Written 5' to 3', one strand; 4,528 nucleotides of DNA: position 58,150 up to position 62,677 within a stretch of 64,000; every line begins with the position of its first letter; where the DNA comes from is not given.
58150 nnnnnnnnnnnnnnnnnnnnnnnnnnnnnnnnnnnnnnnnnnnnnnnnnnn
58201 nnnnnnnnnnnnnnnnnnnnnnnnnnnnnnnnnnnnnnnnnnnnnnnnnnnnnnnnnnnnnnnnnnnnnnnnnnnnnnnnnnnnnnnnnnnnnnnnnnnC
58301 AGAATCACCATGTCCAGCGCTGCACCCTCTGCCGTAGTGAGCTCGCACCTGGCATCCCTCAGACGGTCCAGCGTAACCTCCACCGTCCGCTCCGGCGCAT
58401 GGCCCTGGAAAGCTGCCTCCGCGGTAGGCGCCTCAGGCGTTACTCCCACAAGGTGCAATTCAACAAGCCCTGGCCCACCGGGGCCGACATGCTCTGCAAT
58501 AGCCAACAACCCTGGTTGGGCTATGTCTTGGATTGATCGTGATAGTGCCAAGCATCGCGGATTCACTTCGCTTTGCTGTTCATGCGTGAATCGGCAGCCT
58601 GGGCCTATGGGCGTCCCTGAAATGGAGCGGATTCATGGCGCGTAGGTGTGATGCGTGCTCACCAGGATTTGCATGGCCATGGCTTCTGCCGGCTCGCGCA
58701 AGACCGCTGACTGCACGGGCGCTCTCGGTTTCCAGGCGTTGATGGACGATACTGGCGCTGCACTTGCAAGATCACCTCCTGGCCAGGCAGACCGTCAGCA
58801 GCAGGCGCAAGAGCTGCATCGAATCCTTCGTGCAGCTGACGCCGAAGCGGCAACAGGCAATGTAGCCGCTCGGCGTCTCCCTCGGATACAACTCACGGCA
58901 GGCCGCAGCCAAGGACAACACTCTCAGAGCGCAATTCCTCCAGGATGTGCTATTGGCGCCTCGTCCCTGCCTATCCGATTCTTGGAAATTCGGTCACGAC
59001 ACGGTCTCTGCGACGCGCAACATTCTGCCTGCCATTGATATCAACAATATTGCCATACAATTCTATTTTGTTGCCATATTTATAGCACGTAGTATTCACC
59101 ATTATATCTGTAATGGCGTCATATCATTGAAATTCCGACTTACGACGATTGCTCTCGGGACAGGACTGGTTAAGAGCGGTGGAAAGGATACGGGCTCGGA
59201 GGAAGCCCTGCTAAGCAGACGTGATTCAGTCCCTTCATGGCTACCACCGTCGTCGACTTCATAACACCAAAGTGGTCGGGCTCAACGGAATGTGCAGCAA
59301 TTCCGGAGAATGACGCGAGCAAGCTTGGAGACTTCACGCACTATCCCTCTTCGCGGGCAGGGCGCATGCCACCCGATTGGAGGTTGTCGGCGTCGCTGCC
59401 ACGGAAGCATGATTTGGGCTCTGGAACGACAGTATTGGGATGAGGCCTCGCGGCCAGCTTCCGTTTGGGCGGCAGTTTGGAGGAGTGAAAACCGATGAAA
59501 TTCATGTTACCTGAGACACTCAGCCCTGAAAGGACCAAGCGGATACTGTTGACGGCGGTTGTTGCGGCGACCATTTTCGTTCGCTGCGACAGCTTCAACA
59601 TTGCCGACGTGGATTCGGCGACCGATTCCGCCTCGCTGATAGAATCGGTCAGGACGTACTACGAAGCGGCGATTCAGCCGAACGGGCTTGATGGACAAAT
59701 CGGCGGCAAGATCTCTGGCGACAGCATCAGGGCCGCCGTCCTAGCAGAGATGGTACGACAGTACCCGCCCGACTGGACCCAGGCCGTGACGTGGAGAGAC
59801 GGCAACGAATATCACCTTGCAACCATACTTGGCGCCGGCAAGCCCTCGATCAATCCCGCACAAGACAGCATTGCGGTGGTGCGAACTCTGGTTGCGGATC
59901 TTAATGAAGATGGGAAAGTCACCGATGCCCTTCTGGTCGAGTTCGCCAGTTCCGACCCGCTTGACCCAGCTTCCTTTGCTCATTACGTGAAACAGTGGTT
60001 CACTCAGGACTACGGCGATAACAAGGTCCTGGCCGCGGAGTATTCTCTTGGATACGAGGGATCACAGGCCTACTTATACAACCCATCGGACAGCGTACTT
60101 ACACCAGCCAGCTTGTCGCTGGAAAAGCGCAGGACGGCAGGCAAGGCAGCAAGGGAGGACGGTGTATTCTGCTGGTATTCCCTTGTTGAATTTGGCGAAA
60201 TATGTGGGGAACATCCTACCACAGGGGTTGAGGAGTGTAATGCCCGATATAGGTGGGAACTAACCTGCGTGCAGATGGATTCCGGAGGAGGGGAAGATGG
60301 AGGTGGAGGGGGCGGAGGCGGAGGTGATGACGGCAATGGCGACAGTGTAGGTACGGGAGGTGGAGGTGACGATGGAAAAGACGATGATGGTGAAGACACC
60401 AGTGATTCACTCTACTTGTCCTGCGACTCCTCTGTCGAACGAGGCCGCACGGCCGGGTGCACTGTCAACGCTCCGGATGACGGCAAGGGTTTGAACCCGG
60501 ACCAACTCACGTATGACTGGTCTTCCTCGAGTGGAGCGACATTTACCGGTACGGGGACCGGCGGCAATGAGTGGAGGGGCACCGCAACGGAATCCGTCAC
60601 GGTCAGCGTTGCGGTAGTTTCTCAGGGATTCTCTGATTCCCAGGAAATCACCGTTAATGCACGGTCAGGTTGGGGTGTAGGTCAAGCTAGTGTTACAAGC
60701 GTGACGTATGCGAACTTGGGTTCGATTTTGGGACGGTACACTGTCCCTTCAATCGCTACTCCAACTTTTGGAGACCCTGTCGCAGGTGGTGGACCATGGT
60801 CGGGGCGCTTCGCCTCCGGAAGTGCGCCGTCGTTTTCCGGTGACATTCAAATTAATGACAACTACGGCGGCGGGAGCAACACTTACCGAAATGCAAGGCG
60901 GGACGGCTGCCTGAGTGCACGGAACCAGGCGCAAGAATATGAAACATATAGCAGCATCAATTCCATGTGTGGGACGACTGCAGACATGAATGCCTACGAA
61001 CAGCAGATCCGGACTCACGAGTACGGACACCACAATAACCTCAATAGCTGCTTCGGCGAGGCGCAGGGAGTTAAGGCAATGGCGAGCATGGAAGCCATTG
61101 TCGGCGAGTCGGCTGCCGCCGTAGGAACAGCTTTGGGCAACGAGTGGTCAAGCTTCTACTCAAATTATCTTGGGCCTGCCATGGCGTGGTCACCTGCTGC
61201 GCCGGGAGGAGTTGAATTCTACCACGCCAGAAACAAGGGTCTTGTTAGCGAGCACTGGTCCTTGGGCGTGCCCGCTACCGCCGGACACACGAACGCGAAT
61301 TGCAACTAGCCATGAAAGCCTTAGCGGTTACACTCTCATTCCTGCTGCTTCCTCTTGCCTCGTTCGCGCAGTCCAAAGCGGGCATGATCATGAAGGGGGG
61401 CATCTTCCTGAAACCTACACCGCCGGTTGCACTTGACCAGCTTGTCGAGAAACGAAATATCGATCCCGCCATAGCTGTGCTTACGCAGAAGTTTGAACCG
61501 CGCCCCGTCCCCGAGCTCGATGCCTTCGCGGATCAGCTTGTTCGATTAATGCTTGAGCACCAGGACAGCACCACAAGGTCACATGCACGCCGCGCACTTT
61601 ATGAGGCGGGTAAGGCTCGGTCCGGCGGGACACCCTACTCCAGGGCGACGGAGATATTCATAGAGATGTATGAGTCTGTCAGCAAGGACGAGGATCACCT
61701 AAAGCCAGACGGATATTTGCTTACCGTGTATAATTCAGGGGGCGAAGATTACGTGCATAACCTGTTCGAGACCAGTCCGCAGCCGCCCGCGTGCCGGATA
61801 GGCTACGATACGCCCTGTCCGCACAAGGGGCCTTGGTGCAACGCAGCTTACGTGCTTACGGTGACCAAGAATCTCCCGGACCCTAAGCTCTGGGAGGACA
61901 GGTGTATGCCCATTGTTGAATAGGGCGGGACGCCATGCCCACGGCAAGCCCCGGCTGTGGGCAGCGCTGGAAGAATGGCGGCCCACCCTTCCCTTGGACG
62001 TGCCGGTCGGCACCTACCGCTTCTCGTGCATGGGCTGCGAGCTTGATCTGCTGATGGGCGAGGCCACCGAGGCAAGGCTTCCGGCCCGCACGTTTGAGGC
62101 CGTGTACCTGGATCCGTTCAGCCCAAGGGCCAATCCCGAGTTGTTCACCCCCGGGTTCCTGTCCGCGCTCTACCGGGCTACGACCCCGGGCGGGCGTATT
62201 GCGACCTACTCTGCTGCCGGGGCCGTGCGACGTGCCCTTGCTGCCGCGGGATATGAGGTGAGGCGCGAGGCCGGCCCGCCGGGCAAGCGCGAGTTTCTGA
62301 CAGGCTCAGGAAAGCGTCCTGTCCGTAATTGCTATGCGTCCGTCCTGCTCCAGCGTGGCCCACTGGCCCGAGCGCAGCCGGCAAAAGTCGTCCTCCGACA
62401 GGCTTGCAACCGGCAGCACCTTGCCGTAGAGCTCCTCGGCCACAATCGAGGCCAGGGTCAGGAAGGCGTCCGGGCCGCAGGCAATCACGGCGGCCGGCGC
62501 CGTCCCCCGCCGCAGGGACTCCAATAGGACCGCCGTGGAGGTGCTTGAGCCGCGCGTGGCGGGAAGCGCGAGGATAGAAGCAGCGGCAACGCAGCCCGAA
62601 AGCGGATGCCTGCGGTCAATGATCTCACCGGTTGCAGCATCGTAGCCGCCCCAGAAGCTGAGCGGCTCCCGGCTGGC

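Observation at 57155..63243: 1.3-kb direct repeats with reciprocally truncated genes flank a 3.5-kb island: the footprint of single-crossover integration of a ~4.8-kb element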

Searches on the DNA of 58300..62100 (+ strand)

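Call 39: search_rna_families(source=window, start=58300, end=62100, threshold=evalue, max_evalue=1)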
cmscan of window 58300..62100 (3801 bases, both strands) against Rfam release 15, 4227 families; matches with E-value up to 1: 0.
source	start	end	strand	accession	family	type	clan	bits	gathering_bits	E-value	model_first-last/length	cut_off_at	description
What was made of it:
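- Tried and rejected: None (call 39).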

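Call 42: search_dna_similar(query=window:58456-61941:+, collection=plasmids, mode=distant, max_rows=10)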
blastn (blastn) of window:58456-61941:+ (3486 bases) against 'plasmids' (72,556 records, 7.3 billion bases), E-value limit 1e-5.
No match.
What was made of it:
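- On Plasmid or engineered suicide-vector integrant: No match in 72,556 plasmids in distant mode (call 42).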

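Call 43: search_dna_similar(query=window:58456-61941:+, collection=phages, mode=distant, max_rows=10)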
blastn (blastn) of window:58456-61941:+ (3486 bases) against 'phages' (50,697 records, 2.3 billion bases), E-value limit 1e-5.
No match.
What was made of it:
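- Tried and rejected: No match (calls 42, 43).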

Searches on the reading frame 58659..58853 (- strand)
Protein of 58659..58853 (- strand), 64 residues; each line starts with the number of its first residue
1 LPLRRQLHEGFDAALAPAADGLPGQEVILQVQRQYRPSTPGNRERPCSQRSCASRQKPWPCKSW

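Call 74: search_protein_families(library=pfam, proteins=[window:58659-58853:-], max_evalue=0.01)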
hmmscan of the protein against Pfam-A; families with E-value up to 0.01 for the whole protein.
window:58659-58853:- (64 aa): 0 families

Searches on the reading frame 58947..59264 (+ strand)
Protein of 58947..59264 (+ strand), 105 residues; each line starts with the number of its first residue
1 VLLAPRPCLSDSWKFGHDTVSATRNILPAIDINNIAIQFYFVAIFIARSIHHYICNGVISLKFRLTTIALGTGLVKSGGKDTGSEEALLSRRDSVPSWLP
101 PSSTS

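Call 7: search_protein_families(library=pfam, proteins=[window:58947-59264:+], max_evalue=0.01)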
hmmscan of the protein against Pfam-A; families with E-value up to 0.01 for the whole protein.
window:58947-59264:+ (105 aa): 0 families

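Call 44: search_protein_families(library=phrogs, proteins=[window:58947-59264:+], max_evalue=0.01)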
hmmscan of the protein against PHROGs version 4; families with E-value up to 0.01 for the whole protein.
window:58947-59264:+ (105 aa): 0 families

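Call 45: search_protein_families(library=padloc, proteins=[window:58947-59264:+], max_evalue=0.01)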
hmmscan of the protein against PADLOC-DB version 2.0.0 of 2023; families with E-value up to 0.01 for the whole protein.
window:58947-59264:+ (105 aa): 0 families

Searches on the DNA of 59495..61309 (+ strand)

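Call 38: search_rna_families(source=L083, start=6500, end=20000, threshold=gathering)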
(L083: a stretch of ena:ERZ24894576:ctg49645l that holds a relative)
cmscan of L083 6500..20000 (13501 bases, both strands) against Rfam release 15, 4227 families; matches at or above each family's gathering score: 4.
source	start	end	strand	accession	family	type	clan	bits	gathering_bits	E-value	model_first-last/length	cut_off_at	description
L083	8895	9036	-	RF02003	group-II-D1D4-4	Intron;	CL00102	65.3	49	9.9e-13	1-138/138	no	Group II catalytic intron D1-D4-4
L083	13992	14133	-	RF02003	group-II-D1D4-4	Intron;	CL00102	65.3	49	9.9e-13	1-138/138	no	Group II catalytic intron D1-D4-4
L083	13297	13441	-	RF00029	Intron_gpII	Intron;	-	48.8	40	3.2e-07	1-77/77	no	Group II catalytic intron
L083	8200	8344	-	RF00029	Intron_gpII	Intron;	-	48.8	40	3.2e-07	1-77/77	no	Group II catalytic intron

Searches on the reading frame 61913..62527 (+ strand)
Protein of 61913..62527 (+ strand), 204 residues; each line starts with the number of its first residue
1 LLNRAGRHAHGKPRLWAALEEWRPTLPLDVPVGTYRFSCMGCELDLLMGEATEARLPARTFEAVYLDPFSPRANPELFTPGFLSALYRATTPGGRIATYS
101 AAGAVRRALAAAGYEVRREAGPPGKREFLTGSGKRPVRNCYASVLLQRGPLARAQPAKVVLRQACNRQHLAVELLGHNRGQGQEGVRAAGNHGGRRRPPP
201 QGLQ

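Call 74: search_protein_families(library=pfam, proteins=[window:61913-62527:+], max_evalue=0.01)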
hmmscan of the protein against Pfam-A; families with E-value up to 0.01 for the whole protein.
window:61913-62527:+ (204 aa): 1 family
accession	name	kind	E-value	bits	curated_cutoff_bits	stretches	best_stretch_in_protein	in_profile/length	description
PF05430.17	Methyltransf_30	-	1.3e-26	93.3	22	1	36-132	25-122/124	S-adenosyl-L-methionine-dependent methyltransferase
